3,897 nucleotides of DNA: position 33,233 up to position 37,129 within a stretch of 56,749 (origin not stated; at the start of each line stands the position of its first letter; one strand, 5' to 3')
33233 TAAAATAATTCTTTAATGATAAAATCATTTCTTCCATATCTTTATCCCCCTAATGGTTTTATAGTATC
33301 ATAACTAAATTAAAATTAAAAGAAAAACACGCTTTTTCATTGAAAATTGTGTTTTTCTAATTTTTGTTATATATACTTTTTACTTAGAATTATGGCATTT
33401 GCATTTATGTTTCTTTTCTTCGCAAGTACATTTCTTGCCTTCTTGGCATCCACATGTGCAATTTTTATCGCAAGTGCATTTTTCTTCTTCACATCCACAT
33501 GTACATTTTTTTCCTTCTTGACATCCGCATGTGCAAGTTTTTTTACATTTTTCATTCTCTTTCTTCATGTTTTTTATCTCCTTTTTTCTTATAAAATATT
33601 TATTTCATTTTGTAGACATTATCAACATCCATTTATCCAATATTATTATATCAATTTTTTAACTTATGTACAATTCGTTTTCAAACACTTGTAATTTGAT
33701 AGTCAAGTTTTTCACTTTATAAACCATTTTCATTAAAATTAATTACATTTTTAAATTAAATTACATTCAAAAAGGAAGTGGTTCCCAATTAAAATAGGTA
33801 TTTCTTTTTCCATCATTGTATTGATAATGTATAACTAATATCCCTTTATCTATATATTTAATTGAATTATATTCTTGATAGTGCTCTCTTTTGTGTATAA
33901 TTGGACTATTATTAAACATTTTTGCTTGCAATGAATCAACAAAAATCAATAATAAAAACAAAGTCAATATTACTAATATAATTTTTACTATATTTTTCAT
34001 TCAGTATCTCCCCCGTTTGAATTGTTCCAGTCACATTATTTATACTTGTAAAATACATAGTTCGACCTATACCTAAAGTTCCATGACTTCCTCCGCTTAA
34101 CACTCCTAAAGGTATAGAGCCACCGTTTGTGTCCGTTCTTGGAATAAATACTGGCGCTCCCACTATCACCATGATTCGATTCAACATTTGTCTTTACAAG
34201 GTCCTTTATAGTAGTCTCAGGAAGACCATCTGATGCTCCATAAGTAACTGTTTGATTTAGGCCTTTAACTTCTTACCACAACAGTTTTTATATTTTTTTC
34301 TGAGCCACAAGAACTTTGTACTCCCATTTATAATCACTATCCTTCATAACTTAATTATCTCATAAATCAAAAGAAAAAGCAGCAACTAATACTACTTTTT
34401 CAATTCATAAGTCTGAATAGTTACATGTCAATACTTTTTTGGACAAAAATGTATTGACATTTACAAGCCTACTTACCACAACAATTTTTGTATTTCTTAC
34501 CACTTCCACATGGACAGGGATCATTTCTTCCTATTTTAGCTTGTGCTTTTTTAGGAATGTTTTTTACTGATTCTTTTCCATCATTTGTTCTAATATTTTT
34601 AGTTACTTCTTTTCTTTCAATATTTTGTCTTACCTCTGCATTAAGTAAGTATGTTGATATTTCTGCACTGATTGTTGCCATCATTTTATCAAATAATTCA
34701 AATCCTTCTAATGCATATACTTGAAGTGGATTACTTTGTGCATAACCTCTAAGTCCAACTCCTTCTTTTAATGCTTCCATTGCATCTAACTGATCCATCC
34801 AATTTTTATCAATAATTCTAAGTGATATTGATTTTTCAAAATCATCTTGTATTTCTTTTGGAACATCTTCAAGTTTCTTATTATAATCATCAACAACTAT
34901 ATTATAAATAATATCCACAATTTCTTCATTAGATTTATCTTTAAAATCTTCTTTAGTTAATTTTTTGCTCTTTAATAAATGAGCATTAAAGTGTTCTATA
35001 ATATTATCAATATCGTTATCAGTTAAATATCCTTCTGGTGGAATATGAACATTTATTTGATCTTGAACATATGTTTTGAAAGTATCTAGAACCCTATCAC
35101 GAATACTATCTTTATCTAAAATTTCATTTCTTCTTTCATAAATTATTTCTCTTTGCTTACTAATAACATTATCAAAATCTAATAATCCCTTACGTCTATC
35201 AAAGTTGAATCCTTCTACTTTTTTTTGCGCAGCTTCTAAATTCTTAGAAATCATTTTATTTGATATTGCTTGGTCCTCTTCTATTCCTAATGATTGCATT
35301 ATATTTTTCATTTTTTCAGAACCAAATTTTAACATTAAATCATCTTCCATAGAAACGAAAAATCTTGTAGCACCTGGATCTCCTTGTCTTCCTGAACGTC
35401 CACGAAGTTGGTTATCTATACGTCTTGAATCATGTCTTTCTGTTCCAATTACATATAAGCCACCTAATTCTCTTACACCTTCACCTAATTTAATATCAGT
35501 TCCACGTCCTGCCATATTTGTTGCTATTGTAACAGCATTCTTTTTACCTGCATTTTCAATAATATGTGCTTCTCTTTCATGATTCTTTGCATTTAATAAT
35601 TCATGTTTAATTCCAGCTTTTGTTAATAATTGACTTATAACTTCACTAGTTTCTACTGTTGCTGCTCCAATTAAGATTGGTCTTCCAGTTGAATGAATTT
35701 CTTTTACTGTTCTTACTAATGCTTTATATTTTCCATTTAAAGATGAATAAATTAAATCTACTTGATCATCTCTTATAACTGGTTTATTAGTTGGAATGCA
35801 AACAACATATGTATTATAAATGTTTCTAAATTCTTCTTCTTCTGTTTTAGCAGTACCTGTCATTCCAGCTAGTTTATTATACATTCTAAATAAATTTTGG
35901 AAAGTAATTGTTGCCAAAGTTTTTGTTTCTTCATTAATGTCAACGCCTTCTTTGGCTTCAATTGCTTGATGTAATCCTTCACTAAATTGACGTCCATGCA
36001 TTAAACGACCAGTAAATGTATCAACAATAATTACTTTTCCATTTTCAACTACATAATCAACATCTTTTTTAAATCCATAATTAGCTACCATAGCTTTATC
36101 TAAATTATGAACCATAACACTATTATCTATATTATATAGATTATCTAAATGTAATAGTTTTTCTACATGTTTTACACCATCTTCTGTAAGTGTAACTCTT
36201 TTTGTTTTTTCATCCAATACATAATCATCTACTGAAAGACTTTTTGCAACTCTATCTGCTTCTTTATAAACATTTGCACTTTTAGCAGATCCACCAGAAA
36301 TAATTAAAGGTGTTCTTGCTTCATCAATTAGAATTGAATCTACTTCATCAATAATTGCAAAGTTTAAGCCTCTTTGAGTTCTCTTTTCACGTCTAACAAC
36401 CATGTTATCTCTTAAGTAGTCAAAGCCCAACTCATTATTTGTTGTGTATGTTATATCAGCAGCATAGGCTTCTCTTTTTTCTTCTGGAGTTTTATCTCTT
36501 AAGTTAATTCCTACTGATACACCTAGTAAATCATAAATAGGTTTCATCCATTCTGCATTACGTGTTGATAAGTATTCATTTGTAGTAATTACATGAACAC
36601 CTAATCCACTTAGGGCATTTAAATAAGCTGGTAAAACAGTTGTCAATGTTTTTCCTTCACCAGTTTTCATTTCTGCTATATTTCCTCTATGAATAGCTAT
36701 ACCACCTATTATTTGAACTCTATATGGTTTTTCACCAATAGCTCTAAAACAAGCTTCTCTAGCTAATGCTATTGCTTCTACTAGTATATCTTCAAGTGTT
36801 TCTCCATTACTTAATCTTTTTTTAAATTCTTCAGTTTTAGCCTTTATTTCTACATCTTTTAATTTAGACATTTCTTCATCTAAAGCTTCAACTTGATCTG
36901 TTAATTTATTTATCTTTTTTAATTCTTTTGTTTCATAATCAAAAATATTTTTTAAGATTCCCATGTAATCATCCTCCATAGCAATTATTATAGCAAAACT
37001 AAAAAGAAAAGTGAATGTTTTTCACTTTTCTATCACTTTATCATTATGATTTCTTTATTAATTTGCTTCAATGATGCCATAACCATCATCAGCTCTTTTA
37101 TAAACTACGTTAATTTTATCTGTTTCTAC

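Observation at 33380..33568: Candidate new bacterial metallothionein built from CTCGC modules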

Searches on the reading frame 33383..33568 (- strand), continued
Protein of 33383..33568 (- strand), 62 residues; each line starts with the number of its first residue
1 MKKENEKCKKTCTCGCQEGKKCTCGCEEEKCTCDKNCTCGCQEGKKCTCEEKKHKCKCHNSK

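Call 38: search_protein_families(library=pfam, proteins=[L086:993-3338:+, L078:5223-5924:+, L031:7026-7652:+, L014:6315-7502:+, L036:1117-2229:+, L014:8034-9080:+, L066:6160-7944:+, L022:5263-5793:-, L028:4115-4726:+, L039:6230-7108:+], max_evalue=0.001)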
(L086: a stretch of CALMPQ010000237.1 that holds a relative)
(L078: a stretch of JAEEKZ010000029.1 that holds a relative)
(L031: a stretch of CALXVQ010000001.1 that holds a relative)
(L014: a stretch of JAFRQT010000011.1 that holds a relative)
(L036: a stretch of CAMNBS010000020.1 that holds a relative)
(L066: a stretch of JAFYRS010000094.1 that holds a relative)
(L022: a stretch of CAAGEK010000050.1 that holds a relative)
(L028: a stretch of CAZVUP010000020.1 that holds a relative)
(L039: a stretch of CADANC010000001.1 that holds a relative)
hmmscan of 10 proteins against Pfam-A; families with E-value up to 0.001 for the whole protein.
L086:993-3338:+ (781 aa): 4 families
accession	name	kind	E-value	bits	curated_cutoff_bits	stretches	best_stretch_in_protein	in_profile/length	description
PF00122.25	E1-E2_ATPase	-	6.2e-58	195.7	28.1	1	284-460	4-180/181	E1-E2 ATPase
PF00702.32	Hydrolase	-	2.6e-30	106.7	26.4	1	477-684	1-190/191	haloacid dehalogenase-like hydrolase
PF00403.32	HMA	-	1.4e-11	45.1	24.8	1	64-121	2-61/62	Heavy-metal-associated domain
PF08282.18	Hydrolase_3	-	4.4e-07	30.3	20.9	1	666-702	204-240/255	haloacid dehalogenase-like hydrolase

L078:5223-5924:+ (233 aa): 3 families
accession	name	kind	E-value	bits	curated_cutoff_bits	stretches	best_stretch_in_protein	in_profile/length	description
PF01381.28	HTH_3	-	2.2e-14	53.6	23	1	10-64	1-55/55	Helix-turn-helix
PF12844.13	HTH_19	-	4.9e-07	30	30.2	1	7-68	1-62/64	Helix-turn-helix domain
PF13443.12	HTH_26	-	6.6e-05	23.5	22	1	12-66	4-59/63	Cro/C1-type HTH DNA-binding domain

L031:7026-7652:+ (208 aa): 3 families
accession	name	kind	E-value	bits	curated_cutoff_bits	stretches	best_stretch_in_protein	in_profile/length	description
PF12682.12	Flavodoxin_4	-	6.7e-23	81.3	24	1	52-190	1-145/155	Flavodoxin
PF12641.12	Flavodoxin_3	-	1.1e-05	25.7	27.5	0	54-87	1-36/160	Flavodoxin domain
PF03358.20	FMN_red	-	0.00051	20.1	24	1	54-163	4-120/152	NADPH-dependent FMN reductase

L014:6315-7502:+ (395 aa): 4 families
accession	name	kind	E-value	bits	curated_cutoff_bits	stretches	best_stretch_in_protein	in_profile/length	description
PF13793.12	Pribosyltran_N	-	7.5e-11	42.4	25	1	11-135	2-104/117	N-terminal domain of ribose phosphate pyrophosphokinase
PF14572.12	Pribosyl_synth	-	1.1e-10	42.2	27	1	255-358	80-180/184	Phosphoribosyl synthetase-associated domain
PF00156.33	Pribosyltran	-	1.6e-09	37.7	26.3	1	189-293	25-122/158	Phosphoribosyl transferase domain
PF24390.1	PRTase-CE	-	5.9e-06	26.8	27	1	176-318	46-169/253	PRTase-CE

L036:1117-2229:+ (370 aa): 2 families
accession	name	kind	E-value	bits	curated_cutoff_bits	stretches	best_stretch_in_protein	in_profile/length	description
PF01545.26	Cation_efflux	-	1.7e-45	155.7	26.6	1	14-206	2-198/198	Cation efflux family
PF16916.11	ZT_dimer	-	7.8e-11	42.3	26.7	1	213-281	4-70/78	Dimerisation domain of Zinc Transporter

L014:8034-9080:+ (348 aa): 1 family
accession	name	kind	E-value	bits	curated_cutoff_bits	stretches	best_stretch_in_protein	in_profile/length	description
PF11187.14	Mbeg1-like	-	2.3e-48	165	21.1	1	81-297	2-223/224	Mbeg1-like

L066:6160-7944:+ (594 aa): 1 family
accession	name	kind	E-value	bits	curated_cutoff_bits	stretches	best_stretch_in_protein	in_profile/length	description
PF00884.28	Sulfatase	-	2.9e-25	89.6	25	1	277-566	4-299/301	Sulfatase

L022:5263-5793:- (176 aa): 2 families
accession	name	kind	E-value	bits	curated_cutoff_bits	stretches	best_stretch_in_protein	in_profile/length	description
PF00881.29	Nitroreductase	-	1e-32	114.1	23.5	1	7-149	1-166/167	Nitroreductase family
PF14512.11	TM1586_NiRdase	-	3.5e-15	56.7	27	1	93-167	76-149/215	Putative TM nitroreductase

L028:4115-4726:+ (203 aa): 2 families
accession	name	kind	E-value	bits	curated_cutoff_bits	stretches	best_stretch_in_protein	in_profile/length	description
PF13302.13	Acetyltransf_3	-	2.3e-08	35.3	25.4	1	46-156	37-136/138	Acetyltransferase (GNAT) domain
PF00583.31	Acetyltransf_1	-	6.2e-08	33.4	20.7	1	60-156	22-115/116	Acetyltransferase (GNAT) family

L039:6230-7108:+ (292 aa): 1 family
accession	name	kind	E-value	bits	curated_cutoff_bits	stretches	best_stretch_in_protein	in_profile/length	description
PF13354.11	Beta-lactamase2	-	2.4e-39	135.3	22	1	25-254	2-213/214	Beta-lactamase enzyme family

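Call 39: find_encoding_contigs(protein=P0001, flank=3000, max_places=4)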
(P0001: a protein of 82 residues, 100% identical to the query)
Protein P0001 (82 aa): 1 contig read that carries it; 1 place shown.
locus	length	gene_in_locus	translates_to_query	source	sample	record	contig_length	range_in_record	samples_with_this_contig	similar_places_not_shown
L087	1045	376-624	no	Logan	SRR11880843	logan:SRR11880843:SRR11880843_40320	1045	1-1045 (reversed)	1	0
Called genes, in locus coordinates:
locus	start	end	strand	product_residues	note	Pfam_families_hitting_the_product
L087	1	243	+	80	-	?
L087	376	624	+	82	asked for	-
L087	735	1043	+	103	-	?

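Call 53: predict_structure(alignment_id=A1)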
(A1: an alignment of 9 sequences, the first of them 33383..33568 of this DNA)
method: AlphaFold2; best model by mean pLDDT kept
length: 62 residues; sequences in the alignment: 9
mean_pLDDT: 58.4   pTM: 0.36
mean pLDDT of the five models: 58.4, 54.7, 52.8, 51.8, 47.5
residues with pLDDT >= 90: 0; 70-90: 9; 50-70: 44; < 50: 9
segments of 3 or more residues with pLDDT < 50: 1-8
pLDDT, mean of each block of 10 residues (from residue 1): 47 54 54 59 69 66 60
secondary structure, 60 per line:
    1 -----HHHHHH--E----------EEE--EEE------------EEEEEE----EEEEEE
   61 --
elements in order: H6-11 E25-27 E30-32 E45-50 E55-60

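Call 63: find_homologous_proteins(query=A3, max_evalue=0.001)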
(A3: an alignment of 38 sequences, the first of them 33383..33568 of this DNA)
Query A3 (38 sequences) (62 aa, profile of the alignment): 185 proteins with E <= 0.001 among 3200 candidates; the best 120 are listed.
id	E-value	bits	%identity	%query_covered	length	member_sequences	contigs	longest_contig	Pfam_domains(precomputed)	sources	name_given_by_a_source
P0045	4.1e-15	73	64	63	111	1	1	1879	-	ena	-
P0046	9.9e-14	69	56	85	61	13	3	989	-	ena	-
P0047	7.0e-13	66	56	69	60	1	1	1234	-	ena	-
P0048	2.2e-12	64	63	68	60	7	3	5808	-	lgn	-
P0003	2.2e-12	64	57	85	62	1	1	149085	-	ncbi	-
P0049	6.0e-12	63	57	56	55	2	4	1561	-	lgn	-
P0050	9.3e-12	62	59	76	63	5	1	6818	-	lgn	-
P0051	1.6e-11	62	57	74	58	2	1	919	-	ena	-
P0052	2.0e-11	61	53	73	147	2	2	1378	PF14131.12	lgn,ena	-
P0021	3.4e-11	61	64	61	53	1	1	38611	-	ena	-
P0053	9.8e-11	59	54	63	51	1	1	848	-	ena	-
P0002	1.7e-10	58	62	66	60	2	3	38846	-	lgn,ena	-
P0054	2.4e-10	58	61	63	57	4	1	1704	-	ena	-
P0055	2.5e-10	58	61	63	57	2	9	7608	-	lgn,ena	-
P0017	3.6e-10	57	58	73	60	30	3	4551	-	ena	-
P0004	4.2e-10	57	59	71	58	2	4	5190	-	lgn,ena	-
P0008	2.5e-9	55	59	74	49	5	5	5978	-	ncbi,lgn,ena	-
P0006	1.1e-8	53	65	74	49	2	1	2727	-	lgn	-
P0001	1.9e-8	52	100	100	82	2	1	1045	-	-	-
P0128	1.0e-5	43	62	63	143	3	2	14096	PF01022.27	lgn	-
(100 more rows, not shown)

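Call 67: search_protein_families(library=pfam, alignment_id=A4, max_evalue=0.0001)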
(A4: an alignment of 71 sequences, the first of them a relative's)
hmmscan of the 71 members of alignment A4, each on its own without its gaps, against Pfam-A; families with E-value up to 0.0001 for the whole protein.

A. member 1, L014:5056-5946:+ (297 aa): 2 families
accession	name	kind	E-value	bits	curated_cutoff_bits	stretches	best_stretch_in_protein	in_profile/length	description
PF01545.26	Cation_efflux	-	1e-40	140.1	26.6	1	12-198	1-195/198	Cation efflux family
PF16916.11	ZT_dimer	-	5.6e-07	29.9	26.7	1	205-266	1-65/78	Dimerisation domain of Zinc Transporter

B. families by the number of members that match (of 71 scanned): 88 families (the first 25 are shown)
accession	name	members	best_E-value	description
PF02583.22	Trns_repr_metal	8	8.3e-27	Metal-sensitive transcriptional repressor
PF02073.20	Peptidase_M29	2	3.2e-123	Thermophilic metalloprotease (M29)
PF09471.16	Peptidase_M64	2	2.1e-64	IgA Peptidase M64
PF01545.26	Cation_efflux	2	1.7e-45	Cation efflux family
PF16217.10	M64_N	2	8.7e-41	Peptidase M64 N-terminus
PF13354.11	Beta-lactamase2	2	2.4e-39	Beta-lactamase enzyme family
PF12636.12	DUF3781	2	7.2e-30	Protein of unknown function (DUF3781)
PF01381.28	HTH_3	2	2.2e-14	Helix-turn-helix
PF00293.34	NUDIX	2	4.8e-12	NUDIX domain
PF07883.17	Cupin_2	2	9.8e-12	Cupin domain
PF13793.12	Pribosyltran_N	2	6.1e-11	N-terminal domain of ribose phosphate pyrophosphokinase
PF16916.11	ZT_dimer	2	7.8e-11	Dimerisation domain of Zinc Transporter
PF14572.12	Pribosyl_synth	2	1e-10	Phosphoribosyl synthetase-associated domain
PF00156.33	Pribosyltran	2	1.2e-09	Phosphoribosyl transferase domain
PF13443.12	HTH_26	2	4e-09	Cro/C1-type HTH DNA-binding domain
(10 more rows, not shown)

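Call 70: search_protein_families(library=pfam, alignment_id=A3, max_evalue=10)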
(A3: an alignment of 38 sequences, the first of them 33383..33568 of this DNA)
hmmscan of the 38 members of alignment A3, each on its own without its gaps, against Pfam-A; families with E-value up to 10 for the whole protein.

A. member 1, window:33383-33568:- (62 aa): 0 families

B. families by the number of members that match (of 38 scanned): 4 families
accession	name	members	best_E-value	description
PF02067.21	Metallothio_5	23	0.00057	Metallothionein family 5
PF24866.1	DUF7732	2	3.1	Domain of unknown function (DUF7732)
PF02736.25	Myosin_N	1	0.12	Myosin N-terminal SH3-like domain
PF25277.1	DUF7871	1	2.6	Domain of unknown function (DUF7871)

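Call 71: search_protein_families(library=ncbifam, alignment_id=A3, max_evalue=10)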
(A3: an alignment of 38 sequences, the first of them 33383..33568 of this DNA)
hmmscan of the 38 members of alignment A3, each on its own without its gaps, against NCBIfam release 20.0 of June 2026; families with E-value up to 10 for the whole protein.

A. member 1, window:33383-33568:- (62 aa): 0 families

B. families by the number of members that match (of 38 scanned): 1 family
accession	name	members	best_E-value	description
NF049854.1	tandem_WD_0033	1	0.093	WD_0033/WD_0034 family tandem repeat-containing protein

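Call 73: search_solved_structures(query=A3, max_evalue=10, show_alignments=3)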
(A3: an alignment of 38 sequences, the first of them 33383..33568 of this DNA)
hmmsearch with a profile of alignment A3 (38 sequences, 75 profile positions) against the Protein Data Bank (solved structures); distinct sequences matched with E-value up to 10: 0.

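Call 80: search_dna_similar(query=window:33383-33568:-, collection=plasmids, mode=protein, max_evalue=0.01, max_rows=15)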
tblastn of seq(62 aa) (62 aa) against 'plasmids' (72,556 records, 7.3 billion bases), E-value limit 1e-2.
No match.

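Call 81: search_dna_similar(query=window:33383-33568:-, collection=phages, mode=protein, max_evalue=0.01, max_rows=15)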
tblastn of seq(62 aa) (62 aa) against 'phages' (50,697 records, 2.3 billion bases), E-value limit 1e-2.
No match.

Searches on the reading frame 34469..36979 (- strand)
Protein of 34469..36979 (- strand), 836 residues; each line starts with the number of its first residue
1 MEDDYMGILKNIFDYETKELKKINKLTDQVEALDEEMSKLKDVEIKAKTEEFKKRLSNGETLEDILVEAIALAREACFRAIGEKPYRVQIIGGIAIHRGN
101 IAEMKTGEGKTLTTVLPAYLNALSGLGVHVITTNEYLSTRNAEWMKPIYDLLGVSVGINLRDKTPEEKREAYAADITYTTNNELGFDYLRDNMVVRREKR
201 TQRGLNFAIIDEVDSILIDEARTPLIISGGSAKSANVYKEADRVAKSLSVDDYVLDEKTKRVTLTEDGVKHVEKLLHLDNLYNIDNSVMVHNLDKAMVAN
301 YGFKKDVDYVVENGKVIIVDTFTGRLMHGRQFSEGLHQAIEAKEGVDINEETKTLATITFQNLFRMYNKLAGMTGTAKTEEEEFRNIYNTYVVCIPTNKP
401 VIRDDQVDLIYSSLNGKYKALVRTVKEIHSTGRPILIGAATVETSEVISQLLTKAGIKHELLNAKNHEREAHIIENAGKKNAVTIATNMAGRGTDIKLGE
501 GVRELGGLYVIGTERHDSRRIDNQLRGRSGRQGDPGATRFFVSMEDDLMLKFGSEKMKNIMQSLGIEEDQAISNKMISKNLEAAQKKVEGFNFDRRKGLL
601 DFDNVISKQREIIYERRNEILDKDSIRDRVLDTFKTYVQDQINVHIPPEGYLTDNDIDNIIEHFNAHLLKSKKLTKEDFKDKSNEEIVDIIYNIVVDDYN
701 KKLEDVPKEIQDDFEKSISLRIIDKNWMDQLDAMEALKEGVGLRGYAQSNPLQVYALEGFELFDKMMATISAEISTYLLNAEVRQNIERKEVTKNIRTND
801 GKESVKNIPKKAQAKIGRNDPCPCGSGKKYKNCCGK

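Call 19: search_protein_families(library=pfam, proteins=[window:34469-36979:-], max_evalue=0.001)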
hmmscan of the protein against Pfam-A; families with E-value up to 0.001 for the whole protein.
window:34469-36979:- (836 aa): 7 families
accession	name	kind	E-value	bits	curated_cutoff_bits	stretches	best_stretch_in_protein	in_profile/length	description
PF07517.20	SecA_DEAD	-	5.4e-123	410.3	24.6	1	10-385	2-290/290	SecA DEAD-like domain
PF21090.3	P-loop_SecA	-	5.1e-75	252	27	2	400-500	1-101/205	SecA P-loop domain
PF07516.18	SecA_SW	-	6.6e-57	193.2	26.7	1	571-781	1-199/200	SecA Wing and Scaffold domain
PF01043.26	SecA_PP_bind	-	9e-38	129.7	23.5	1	234-341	2-110/110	SecA preprotein cross-linking domain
PF02810.21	SEC-C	-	1.9e-09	37.7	20.4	1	818-836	1-19/19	SEC-C motif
PF00270.35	DEAD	-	5e-07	30.1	26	1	98-218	15-131/167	DEAD/DEAH box helicase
PF00271.37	Helicase_C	-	2.7e-05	24.8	23.5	1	417-533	2-110/110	Helicase conserved C-terminal domain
